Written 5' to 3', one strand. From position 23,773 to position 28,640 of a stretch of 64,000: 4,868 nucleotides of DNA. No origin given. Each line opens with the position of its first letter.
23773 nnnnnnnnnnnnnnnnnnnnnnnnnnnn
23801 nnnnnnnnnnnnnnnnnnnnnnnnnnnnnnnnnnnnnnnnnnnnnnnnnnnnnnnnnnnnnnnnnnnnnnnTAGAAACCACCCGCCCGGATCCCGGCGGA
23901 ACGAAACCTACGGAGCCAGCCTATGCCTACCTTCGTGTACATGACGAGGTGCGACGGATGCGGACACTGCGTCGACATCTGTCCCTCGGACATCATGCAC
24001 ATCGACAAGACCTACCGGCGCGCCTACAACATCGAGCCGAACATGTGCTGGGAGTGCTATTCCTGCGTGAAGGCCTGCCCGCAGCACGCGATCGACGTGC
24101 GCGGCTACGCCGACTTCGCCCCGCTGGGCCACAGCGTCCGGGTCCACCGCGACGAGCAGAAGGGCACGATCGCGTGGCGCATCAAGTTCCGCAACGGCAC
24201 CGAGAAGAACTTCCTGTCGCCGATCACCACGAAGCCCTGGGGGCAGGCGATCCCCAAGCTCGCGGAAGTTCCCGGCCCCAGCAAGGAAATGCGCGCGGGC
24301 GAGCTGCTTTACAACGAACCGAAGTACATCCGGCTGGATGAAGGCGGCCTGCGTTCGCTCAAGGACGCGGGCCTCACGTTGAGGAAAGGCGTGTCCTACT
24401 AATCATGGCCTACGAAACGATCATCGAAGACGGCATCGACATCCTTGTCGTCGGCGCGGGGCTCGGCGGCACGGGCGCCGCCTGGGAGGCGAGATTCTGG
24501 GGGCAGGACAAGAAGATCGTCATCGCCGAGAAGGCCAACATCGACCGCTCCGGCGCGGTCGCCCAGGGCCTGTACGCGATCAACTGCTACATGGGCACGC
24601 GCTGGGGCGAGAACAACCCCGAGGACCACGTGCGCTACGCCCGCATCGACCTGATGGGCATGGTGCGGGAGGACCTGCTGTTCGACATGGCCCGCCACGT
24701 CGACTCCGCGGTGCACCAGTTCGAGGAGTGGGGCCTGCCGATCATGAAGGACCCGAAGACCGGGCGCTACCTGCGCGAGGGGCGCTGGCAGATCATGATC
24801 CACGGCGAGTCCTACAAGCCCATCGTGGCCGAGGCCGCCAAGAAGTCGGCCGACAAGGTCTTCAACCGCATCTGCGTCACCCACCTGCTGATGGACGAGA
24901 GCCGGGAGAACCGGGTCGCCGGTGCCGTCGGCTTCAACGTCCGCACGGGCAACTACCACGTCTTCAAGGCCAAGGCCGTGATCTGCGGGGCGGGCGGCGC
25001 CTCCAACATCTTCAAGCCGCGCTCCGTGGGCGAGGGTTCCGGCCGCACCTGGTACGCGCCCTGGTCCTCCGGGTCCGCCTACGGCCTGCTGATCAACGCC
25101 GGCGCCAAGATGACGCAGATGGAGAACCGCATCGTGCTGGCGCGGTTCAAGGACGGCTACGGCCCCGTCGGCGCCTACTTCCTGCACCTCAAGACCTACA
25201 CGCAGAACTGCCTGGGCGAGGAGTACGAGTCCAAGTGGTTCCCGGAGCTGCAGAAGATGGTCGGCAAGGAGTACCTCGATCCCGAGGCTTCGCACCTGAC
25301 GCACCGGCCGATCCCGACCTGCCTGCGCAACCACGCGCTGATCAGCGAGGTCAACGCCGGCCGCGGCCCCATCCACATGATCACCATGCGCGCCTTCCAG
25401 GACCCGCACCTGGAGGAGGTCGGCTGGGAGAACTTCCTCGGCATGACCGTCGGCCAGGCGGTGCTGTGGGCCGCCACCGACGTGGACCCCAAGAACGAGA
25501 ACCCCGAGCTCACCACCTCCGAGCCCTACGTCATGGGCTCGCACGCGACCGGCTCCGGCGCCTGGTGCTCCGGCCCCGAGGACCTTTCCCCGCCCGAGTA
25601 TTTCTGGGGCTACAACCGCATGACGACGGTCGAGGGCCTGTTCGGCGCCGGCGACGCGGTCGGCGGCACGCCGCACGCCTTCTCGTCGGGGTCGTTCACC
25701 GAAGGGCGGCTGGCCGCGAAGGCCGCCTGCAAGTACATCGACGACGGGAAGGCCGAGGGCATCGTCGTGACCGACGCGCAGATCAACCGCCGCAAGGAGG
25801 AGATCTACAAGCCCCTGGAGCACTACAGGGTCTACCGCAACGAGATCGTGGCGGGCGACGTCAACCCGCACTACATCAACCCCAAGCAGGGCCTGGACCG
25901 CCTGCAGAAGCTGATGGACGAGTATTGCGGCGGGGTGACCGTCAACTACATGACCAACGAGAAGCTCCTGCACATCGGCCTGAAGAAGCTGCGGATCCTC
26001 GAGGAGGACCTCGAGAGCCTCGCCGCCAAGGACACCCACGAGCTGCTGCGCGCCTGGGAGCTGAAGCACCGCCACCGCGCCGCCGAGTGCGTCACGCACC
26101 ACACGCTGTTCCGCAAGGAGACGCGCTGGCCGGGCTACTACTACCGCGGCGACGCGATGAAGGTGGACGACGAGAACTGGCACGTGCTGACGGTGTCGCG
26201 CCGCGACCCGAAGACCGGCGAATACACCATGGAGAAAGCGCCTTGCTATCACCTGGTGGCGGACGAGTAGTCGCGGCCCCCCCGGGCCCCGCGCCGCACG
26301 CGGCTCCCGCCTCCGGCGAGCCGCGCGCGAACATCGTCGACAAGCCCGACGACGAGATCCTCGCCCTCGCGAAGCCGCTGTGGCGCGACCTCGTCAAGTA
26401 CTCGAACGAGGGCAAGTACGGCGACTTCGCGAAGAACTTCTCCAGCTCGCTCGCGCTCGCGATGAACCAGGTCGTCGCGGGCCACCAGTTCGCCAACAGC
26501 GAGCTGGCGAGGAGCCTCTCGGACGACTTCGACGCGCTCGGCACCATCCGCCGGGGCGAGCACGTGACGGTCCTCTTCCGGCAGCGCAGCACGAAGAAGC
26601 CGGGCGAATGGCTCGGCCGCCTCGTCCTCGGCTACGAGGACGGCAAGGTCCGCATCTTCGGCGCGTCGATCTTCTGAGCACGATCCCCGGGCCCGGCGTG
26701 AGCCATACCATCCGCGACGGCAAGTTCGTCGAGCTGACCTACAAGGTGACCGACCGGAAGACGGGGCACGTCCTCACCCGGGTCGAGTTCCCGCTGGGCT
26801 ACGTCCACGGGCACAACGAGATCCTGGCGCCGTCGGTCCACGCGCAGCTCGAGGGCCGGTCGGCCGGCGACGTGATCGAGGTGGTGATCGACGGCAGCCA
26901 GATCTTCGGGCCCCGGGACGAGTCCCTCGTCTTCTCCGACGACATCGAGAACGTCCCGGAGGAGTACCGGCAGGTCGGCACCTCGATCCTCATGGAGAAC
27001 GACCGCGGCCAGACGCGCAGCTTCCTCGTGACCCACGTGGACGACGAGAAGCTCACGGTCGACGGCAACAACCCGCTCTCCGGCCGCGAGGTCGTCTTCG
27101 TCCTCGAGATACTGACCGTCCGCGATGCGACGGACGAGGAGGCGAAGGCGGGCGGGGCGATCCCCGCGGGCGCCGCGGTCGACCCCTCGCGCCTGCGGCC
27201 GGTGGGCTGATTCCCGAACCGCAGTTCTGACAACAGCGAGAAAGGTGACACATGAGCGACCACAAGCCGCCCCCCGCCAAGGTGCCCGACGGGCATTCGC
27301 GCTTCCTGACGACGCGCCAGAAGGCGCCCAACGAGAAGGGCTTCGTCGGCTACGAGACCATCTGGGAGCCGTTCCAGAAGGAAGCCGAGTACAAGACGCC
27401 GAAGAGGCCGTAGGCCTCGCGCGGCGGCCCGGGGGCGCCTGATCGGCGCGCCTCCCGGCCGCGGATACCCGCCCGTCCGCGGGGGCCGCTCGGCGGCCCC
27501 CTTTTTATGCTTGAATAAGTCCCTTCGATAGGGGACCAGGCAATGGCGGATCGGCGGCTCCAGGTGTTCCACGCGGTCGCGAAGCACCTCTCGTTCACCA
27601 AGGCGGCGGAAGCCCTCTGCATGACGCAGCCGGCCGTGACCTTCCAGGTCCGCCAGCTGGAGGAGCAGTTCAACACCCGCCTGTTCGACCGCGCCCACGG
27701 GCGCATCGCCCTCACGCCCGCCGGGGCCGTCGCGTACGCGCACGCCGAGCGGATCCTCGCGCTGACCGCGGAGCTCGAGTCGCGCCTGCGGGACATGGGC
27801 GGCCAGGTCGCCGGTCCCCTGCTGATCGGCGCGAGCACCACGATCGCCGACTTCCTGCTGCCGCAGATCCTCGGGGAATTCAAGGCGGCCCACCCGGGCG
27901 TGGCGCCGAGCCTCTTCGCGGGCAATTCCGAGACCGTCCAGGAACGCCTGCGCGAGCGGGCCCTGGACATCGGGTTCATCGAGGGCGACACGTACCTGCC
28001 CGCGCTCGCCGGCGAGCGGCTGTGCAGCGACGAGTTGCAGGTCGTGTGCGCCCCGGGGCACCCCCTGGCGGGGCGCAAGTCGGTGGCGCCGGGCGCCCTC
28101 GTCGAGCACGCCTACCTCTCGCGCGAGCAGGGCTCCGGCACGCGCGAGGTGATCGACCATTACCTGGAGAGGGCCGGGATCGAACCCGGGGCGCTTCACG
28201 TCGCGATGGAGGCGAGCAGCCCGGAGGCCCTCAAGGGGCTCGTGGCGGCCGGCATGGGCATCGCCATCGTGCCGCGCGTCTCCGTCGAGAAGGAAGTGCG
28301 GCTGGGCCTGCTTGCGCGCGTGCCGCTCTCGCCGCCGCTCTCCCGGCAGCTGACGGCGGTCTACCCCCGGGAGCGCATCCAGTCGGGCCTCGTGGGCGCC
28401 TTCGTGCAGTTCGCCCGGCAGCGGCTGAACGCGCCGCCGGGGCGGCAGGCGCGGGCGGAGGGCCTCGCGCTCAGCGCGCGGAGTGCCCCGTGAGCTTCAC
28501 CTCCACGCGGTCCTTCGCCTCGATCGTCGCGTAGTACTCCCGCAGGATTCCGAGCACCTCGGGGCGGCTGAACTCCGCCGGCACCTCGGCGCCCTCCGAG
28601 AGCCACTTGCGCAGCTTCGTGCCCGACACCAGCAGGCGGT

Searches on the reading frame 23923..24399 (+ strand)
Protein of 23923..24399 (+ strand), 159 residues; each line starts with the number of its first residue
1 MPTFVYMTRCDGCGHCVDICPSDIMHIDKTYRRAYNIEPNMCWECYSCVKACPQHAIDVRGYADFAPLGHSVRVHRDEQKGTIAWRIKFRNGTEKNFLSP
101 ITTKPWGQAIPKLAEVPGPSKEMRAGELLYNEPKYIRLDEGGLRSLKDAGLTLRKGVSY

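Call 52: search_protein_families(library=ncbifam, proteins=[window:23923-24399:+], max_evalue=1e-10)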
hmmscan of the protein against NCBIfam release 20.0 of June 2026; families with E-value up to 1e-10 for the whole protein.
window:23923-24399:+ (159 aa): 3 families
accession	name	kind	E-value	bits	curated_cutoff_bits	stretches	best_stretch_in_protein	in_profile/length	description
TIGR02060.1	aprB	equivalog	3.9e-62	207.9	135.65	1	1-132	1-132/132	adenylyl-sulfate reductase subunit beta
NF040864.1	HgcB_ferredoxin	equivalog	9.8e-12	44.6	99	1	7-60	13-64/93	mercury methylation ferredoxin HgcB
NF043039.1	HgcAB_like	equivalog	5.1e-11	42.8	285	1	8-57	300-349/350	HgcAB-like fusion protein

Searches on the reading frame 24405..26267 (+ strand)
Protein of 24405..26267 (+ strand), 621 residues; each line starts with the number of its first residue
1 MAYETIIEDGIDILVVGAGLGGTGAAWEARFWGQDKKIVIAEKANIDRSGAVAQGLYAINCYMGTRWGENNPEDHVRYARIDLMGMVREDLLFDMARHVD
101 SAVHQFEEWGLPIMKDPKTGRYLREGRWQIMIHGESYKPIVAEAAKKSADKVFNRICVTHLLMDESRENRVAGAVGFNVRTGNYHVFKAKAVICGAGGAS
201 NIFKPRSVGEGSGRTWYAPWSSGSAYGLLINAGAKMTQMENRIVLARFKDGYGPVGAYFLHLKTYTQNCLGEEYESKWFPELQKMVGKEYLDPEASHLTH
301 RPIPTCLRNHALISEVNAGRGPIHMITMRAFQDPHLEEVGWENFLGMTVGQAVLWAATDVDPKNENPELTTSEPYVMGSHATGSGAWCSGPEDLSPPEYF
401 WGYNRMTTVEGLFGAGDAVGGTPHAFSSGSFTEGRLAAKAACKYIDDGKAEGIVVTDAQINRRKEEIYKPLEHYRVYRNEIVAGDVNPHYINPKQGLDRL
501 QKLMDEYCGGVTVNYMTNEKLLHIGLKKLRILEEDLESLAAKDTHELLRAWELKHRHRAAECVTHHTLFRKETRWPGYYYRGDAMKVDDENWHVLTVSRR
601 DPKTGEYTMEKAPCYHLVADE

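Call 52: search_protein_families(library=ncbifam, proteins=[window:24405-26267:+], max_evalue=1e-10)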
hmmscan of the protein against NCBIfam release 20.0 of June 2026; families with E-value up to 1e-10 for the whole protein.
window:24405-26267:+ (621 aa): 9 families
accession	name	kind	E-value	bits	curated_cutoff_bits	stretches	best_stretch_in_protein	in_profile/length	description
TIGR02061.1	aprA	equivalog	0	1089.9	641.75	1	12-618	1-616/616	adenylyl-sulfate reductase subunit alpha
NF005331.0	PRK06854.1-2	equivalog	9.6e-124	413.9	557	1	11-602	10-542/563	adenylyl-sulfate reductase subunit alpha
NF006131.0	PRK08275.1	equivalog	7.5e-65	219.3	587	1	9-614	9-552/577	fumarate reductase/succinate dehydrogenase flavoprotein subunit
NF010374.0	PRK13800.1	equivalog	5.5e-35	120.9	1196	2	11-274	14-278/898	fumarate reductase/succinate dehydrogenase flavoprotein subunit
TIGR01812.1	sdhA_frdA_Gneg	subfamily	3.8e-22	78.5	567.3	1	12-240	1-222/568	succinate dehydrogenase or fumarate reductase, flavoprotein subunit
NF004900.0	PRK06263.1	equivalog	6.2e-20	71.3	718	0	406-599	359-536/546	fumarate reductase (CoM/CoB) subunit TfrA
NF005866.0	PRK07803.1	equivalog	3.2e-19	68.5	819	0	147-240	163-244/631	fumarate reductase/succinate dehydrogenase flavoprotein subunit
NF004724.0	PRK06069.1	subfamily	2.5e-18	65.6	826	0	11-206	6-206/577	succinate dehydrogenase/fumarate reductase flavoprotein subunit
TIGR01816.1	sdhA_forward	equivalog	1.7e-12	46.3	727.35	0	147-206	150-206/584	succinate dehydrogenase flavoprotein subunit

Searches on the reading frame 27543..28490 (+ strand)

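Call 11: search_protein_families(library=ncbifam, proteins=[window:27543-28490:+], max_evalue=0.00001)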
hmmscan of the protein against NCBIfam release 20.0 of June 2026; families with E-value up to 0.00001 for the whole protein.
window:27543-28490:+ (316 aa): 51 families (the best 25 are shown)
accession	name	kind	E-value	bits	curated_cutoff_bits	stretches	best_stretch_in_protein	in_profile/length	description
NF040786.1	LysR_Sec_metab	equivalog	1.3e-62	211.5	250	1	2-294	2-297/298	selenium metabolism-associated LysR family transcriptional regulator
TIGR03339.1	phn_lysR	subfamily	6.4e-54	183.1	341.1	1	6-290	2-278/279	aminoethylphosphonate catabolism associated LysR family transcriptional regulator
NF040889.1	trans_reg_YeiE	equivalog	2.9e-52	177.7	480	1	4-291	6-286/288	DNA-binding transcriptional regulator YeiE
NF008095.0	PRK10837.1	subfamily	1.2e-47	162.6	281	1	4-291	6-286/290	LysR family transcriptional regulator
NF045990.1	TransRegCbbRRhodb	equivalog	1.4e-43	149.1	450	1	4-278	9-283/304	LysR family regulator CbbR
NF008416.0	PRK11242.1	equivalog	4.9e-42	144.3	277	1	1-296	1-292/300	transcriptional regulator CynR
NF047520.1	trans_act_CidR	equivalog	6.5e-39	133.9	415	1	4-294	4-291/292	cidABC operon transcriptional activator CidR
NF053705.1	TransRegGltCGpos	equivalog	5.4e-36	124.3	350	1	1-293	1-291/300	glutamate biosynthesis transcriptional regulator GltC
TIGR02424.1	TF_pcaQ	equivalog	1e-35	123.1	303.8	1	4-263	6-265/300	pca operon transcription factor PcaQ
NF047711.1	PutUtilRegPtrR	equivalog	5.9e-33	114.2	400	1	5-289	5-280/283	putrescine utilization regulator PtrR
NF008352.0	PRK11139.1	subfamily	7.5e-33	113.9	288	1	6-295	11-292/305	transcriptional regulator GcvA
NF045775.1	acetoin_reg_AlsR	exception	2.3e-30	106.1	430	1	2-277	2-275/290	acetoin biosynthesis transcriptional regulator AlsR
NF007439.0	PRK09986.1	equivalog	5.2e-30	104.8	290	1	6-279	12-283/296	LysR family transcriptional regulator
NF052633.1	LysR_TF_PsrA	exception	7e-30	104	540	1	6-283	10-284/297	L-proline-binding transcription factor PsrA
NF008722.0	PRK11716.1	equivalog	9.6e-30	103.6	246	1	1-292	1-291/293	HTH-type transcriptional activator IlvY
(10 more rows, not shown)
